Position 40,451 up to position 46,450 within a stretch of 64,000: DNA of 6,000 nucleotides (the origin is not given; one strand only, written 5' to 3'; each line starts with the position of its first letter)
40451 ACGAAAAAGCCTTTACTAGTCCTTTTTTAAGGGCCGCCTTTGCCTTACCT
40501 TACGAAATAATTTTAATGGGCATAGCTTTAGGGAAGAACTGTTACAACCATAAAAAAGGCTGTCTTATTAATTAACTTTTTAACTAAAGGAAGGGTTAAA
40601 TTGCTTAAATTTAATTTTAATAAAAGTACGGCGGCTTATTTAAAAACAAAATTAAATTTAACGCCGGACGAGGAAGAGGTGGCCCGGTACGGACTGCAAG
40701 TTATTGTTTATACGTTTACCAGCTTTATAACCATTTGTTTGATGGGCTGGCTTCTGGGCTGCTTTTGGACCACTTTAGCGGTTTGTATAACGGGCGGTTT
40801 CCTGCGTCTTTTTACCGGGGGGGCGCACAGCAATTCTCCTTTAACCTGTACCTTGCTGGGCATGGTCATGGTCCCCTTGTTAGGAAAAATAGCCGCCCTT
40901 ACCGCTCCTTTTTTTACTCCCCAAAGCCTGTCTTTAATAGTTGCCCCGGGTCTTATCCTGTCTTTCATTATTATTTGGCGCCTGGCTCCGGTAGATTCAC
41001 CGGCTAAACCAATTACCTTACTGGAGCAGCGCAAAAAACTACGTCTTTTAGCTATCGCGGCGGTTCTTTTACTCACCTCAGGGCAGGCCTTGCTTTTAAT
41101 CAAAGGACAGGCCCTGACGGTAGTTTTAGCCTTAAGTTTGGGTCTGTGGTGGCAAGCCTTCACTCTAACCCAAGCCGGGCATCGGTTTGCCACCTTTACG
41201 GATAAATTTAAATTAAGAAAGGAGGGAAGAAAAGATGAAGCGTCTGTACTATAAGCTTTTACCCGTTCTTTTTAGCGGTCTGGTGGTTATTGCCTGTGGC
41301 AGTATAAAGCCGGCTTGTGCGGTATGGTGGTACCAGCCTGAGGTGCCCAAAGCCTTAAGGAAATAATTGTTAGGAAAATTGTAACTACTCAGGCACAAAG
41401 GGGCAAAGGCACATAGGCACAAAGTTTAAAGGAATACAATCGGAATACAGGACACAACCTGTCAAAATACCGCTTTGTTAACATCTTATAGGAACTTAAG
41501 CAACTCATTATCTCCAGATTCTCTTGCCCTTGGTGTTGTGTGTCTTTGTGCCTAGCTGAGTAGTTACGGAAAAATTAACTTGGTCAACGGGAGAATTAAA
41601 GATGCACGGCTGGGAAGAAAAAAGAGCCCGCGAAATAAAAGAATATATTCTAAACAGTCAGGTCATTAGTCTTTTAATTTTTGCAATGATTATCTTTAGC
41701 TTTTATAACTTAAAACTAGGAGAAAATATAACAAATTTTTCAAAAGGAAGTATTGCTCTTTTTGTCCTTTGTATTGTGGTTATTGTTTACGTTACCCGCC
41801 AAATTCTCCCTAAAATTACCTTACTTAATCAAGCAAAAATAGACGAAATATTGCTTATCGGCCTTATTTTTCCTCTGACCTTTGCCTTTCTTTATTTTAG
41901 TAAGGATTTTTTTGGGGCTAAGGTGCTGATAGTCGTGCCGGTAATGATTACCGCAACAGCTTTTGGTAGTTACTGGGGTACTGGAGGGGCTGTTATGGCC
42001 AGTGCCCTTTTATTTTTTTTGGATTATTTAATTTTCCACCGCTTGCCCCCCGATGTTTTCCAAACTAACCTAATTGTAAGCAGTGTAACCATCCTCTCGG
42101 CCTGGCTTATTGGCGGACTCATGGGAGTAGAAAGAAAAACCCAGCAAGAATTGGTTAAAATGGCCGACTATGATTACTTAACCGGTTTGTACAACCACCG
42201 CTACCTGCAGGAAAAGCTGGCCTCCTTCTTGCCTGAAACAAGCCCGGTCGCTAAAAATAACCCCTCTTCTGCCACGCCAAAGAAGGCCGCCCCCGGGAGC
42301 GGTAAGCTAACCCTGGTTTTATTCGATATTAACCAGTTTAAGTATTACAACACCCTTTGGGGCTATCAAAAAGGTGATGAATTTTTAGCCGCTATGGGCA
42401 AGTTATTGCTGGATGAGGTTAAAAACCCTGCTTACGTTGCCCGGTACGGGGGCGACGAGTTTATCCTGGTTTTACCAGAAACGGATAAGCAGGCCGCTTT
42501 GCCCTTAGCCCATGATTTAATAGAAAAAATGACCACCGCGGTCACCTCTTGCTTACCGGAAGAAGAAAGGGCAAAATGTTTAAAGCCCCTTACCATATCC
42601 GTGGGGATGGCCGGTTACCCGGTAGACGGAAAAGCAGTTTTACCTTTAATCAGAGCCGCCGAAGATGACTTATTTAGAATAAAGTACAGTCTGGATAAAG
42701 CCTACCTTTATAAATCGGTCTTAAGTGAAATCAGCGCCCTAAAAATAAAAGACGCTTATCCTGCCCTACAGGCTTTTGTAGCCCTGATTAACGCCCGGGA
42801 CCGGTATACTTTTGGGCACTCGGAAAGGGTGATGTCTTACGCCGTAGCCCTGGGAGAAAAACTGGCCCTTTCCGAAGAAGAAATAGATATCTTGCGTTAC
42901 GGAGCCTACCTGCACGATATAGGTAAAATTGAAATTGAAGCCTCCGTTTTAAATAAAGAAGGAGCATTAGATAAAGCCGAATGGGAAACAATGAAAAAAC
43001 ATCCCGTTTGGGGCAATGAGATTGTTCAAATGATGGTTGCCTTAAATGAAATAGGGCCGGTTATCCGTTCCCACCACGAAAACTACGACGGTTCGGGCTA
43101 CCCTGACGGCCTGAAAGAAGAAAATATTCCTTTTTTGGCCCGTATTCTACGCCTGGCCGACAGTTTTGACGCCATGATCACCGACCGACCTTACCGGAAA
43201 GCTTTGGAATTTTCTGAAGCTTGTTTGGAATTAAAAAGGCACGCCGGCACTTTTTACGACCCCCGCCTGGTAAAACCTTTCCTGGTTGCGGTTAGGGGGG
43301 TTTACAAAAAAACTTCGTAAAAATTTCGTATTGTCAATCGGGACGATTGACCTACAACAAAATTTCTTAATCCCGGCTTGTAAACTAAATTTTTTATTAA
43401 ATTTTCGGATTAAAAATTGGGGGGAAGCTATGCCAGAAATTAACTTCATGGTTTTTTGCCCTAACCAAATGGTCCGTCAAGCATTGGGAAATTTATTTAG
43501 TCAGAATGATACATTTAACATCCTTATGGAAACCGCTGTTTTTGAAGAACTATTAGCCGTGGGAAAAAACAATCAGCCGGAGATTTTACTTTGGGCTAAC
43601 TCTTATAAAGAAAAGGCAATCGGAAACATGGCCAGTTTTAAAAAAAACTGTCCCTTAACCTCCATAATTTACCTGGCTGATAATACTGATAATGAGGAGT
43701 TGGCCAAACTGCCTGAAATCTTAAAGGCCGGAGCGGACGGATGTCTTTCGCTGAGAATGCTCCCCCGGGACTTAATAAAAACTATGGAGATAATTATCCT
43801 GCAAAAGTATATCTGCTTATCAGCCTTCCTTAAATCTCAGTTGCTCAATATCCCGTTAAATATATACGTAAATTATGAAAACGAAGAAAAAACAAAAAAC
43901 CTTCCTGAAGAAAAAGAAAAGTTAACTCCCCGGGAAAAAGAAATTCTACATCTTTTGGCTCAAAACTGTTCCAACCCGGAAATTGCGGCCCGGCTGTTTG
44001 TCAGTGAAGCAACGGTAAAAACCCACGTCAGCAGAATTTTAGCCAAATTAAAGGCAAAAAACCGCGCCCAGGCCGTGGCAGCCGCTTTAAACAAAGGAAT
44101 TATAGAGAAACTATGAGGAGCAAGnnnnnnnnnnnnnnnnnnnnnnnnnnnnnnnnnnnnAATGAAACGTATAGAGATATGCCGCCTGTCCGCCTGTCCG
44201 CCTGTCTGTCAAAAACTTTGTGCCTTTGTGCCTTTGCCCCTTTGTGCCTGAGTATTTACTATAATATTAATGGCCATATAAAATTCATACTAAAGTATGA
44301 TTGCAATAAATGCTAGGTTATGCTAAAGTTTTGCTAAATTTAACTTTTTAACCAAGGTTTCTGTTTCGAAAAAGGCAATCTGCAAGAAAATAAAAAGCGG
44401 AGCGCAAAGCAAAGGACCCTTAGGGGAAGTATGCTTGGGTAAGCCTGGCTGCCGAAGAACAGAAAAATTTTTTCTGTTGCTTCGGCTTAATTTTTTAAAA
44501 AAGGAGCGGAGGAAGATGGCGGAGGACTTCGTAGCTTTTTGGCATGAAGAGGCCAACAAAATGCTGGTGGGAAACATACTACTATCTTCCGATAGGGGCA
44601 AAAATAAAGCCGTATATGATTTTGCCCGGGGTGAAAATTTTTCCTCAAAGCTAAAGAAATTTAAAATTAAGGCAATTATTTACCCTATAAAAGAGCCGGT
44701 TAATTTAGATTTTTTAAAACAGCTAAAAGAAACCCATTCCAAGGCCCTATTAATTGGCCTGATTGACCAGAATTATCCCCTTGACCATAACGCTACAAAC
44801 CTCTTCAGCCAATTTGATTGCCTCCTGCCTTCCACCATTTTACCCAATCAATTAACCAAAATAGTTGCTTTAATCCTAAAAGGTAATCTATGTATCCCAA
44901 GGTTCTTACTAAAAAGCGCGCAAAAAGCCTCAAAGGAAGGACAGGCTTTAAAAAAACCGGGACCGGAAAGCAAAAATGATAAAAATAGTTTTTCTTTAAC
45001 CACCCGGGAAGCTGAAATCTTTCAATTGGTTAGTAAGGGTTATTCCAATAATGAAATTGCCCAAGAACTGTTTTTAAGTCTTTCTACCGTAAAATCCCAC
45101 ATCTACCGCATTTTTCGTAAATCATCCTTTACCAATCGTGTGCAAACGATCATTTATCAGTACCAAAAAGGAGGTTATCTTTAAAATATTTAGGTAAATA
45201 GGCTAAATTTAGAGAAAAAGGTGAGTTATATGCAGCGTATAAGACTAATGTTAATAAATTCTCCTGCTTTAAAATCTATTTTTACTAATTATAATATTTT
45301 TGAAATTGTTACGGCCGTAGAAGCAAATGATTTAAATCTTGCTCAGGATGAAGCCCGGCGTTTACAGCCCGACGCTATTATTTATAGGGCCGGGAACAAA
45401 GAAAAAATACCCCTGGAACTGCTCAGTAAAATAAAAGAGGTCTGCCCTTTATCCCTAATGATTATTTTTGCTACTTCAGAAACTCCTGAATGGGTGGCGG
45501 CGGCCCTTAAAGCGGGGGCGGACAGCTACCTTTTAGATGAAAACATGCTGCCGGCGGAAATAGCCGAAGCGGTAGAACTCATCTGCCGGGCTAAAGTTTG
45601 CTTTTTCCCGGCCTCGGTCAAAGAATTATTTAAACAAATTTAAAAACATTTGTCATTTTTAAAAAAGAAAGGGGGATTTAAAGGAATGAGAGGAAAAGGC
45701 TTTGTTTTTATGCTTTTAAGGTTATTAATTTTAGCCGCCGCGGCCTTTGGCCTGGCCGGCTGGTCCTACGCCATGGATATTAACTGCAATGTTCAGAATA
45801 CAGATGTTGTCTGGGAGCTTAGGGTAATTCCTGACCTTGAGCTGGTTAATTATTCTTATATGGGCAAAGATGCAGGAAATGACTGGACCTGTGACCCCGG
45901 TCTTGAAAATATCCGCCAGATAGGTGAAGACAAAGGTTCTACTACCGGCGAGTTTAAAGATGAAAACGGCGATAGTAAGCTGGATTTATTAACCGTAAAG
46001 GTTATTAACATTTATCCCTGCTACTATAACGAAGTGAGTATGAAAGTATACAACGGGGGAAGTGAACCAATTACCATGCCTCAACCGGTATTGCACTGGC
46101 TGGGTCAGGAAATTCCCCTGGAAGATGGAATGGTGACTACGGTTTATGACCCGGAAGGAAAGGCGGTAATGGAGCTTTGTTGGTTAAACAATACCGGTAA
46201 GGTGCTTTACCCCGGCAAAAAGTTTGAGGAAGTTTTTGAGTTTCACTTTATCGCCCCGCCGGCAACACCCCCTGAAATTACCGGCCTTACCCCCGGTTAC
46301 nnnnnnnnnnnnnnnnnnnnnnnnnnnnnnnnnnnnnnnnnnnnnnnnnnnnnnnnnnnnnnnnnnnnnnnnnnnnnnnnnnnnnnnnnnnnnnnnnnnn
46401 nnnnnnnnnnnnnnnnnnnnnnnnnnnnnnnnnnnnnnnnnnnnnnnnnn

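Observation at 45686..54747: Multi-subunit TasA/camelysin-like fibre locus with dedicated SipW-fusion peptidase: candidate undescribed surface-filament system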

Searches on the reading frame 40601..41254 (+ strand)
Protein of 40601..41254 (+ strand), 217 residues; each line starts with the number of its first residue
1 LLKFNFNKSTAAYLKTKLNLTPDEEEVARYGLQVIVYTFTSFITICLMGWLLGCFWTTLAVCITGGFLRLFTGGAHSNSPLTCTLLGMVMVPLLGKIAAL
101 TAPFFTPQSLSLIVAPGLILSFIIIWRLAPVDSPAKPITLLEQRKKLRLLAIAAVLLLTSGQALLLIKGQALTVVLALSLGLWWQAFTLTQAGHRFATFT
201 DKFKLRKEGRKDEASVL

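Call 20: search_protein_families(library=pfam, proteins=[window:40601-41254:+], max_evalue=0.01)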
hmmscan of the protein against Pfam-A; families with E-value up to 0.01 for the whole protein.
window:40601-41254:+ (217 aa): 1 family
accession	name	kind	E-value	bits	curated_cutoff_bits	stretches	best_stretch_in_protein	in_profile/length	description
PF04647.20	AgrB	-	9.6e-39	133.1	23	1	10-189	4-185/185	Accessory gene regulator B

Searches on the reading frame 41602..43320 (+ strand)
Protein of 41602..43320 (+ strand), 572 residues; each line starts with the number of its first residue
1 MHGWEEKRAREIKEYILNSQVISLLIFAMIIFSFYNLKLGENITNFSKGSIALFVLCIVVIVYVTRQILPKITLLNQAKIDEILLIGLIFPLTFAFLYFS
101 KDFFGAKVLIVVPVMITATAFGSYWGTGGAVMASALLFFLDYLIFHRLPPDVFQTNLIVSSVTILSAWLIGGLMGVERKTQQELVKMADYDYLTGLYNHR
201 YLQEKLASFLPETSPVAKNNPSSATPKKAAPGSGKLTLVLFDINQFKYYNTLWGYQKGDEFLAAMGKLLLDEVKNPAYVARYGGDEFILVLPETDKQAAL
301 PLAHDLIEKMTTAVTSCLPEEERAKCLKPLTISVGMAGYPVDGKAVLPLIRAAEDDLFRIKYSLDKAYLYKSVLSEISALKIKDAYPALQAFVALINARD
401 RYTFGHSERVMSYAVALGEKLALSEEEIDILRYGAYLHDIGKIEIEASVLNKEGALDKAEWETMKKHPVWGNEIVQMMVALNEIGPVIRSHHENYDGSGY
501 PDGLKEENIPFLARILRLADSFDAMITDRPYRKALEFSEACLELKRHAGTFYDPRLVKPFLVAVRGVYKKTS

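Call 20: search_protein_families(library=pfam, proteins=[window:41602-43320:+], max_evalue=0.01)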
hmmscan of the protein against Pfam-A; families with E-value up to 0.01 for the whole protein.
window:41602-43320:+ (572 aa): 4 families
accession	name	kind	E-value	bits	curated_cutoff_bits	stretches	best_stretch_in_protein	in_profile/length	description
PF13487.12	HD_5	-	3.6e-34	118.4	27.2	1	392-556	3-170/170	HD domain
PF00990.26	GGDEF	-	3.8e-26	92.2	23.8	1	188-361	1-155/161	Diguanylate cyclase, GGDEF domain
PF01966.28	HD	-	4.6e-21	75.7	22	1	403-525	1-116/116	HD domain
PF24391.1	HD-CE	-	2.4e-06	27.9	27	0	405-464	10-81/263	HD-CE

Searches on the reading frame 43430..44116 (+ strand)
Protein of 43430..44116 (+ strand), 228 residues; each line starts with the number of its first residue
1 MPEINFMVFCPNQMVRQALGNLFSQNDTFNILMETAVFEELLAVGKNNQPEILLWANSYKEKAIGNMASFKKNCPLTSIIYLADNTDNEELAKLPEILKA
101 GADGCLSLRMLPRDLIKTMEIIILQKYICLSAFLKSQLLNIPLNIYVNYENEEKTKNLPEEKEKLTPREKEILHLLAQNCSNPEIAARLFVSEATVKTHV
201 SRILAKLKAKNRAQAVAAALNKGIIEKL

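Call 20: search_protein_families(library=pfam, proteins=[window:43430-44116:+], max_evalue=0.01)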
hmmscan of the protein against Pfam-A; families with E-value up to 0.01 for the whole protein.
window:43430-44116:+ (228 aa): 7 families
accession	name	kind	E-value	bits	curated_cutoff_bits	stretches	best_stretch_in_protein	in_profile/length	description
PF00196.25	GerE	-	4.5e-20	71.5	23.5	1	164-217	2-55/57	Bacterial regulatory proteins, luxR family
PF08281.18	Sigma70_r4_2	-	5.4e-09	36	25.7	1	163-207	9-54/54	Sigma-70, region 4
PF04545.22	Sigma70_r4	-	1.4e-05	24.9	24.1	1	164-208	4-49/50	Sigma-70, region 4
PF13936.12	HTH_38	-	2e-05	24.7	27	1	165-202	5-43/44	Helix-turn-helix domain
PF13412.12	HTH_24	-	0.0011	18.9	21.9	1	168-202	4-40/48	Winged helix-turn-helix DNA-binding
PF00486.34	Trans_reg_C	-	0.0053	17.2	26.2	0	162-213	3-63/77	Transcriptional regulatory protein, C terminal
PF13556.12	HTH_30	-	0.0096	16.1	27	0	174-208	7-41/59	PucR C-terminal helix-turn-helix domain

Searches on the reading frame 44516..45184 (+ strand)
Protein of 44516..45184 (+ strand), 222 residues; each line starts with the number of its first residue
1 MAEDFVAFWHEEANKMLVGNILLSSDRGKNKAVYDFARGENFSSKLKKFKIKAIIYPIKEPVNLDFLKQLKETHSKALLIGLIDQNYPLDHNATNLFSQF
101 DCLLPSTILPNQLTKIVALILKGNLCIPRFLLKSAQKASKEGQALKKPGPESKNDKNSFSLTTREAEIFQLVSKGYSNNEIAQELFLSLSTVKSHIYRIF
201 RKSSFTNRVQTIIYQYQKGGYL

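Call 20: search_protein_families(library=pfam, proteins=[window:44516-45184:+], max_evalue=0.01)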
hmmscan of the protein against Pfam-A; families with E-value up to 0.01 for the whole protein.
window:44516-45184:+ (222 aa): 9 families
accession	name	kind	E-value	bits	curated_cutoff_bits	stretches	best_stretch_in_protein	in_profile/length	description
PF00196.25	GerE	-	8.2e-17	61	23.5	1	160-214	2-56/57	Bacterial regulatory proteins, luxR family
PF08281.18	Sigma70_r4_2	-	8.2e-07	29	25.7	1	161-201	11-52/54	Sigma-70, region 4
PF14493.12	HTH_40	-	0.00013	22.6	27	1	169-203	6-40/89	Helix-turn-helix domain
PF04545.22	Sigma70_r4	-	0.00048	20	24.1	1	160-202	4-47/50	Sigma-70, region 4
PF13384.12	HTH_23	-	0.00085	19.5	24.6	1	164-200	6-41/50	Homeodomain-like domain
PF02796.21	HTH_7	-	0.0012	19.4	23.8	1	166-202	12-44/45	Helix-turn-helix domain of resolvase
PF13936.12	HTH_38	-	0.0025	17.9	27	1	167-193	12-38/44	Helix-turn-helix domain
PF13412.12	HTH_24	-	0.0036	17.3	21.9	1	176-196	18-38/48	Winged helix-turn-helix DNA-binding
PF19610.4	DUF6115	-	0.006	17.4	27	0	142-192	76-127/134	Family of unknown function (DUF6115)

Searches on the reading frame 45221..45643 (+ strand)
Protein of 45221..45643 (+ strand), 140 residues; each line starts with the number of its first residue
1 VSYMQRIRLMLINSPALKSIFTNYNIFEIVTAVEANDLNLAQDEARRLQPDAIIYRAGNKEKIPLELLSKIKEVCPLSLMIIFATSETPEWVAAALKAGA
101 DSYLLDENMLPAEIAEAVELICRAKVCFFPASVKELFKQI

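Call 20: search_protein_families(library=pfam, proteins=[window:45221-45643:+], max_evalue=0.01)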
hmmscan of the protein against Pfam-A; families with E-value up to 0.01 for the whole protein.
window:45221-45643:+ (140 aa): 0 families

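Call 63: search_protein_families(library=pfam, proteins=[window:45221-45643:+], max_evalue=5)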
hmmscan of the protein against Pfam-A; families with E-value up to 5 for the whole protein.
window:45221-45643:+ (140 aa): 3 families
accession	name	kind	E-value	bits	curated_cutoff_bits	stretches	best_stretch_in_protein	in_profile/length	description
PF01959.21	DHQS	-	0.032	13.6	22.2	1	24-123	63-159/344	3-dehydroquinate synthase II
PF00072.30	Response_reg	-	0.034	14.7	30.2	1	33-105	26-98/111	Response regulator receiver domain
PF22180.2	RH3_dom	-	0.26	11.9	27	1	54-74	43-63/66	RH3 domain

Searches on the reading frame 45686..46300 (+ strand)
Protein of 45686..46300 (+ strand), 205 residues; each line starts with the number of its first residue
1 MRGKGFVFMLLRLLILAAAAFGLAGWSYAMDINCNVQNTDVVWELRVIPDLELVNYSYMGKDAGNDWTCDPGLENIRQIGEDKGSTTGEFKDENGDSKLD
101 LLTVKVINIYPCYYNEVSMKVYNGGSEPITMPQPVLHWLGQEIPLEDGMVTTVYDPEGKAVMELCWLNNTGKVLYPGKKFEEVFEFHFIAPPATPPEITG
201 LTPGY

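Call 9: search_solved_structures(query=A2, max_evalue=10)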
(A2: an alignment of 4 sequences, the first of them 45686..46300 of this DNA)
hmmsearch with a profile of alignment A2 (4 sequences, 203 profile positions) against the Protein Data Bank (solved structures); distinct sequences matched with E-value up to 10: 4.
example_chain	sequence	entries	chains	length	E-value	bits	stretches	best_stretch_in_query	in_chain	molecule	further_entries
9sj2_C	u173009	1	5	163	0.014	18.1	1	80-130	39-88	AbpX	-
9rhp_A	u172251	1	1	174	0.016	17.9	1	80-130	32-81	Archaeal bundling protein X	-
5iw9_A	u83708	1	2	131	0.47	13.1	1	58-107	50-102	Baseplate wedge protein gp25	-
5iv5_T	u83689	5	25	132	0.48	13.1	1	58-107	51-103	Baseplate wedge protein gp25 | gp25, baseplate protein | gp25, baseplate wedge protein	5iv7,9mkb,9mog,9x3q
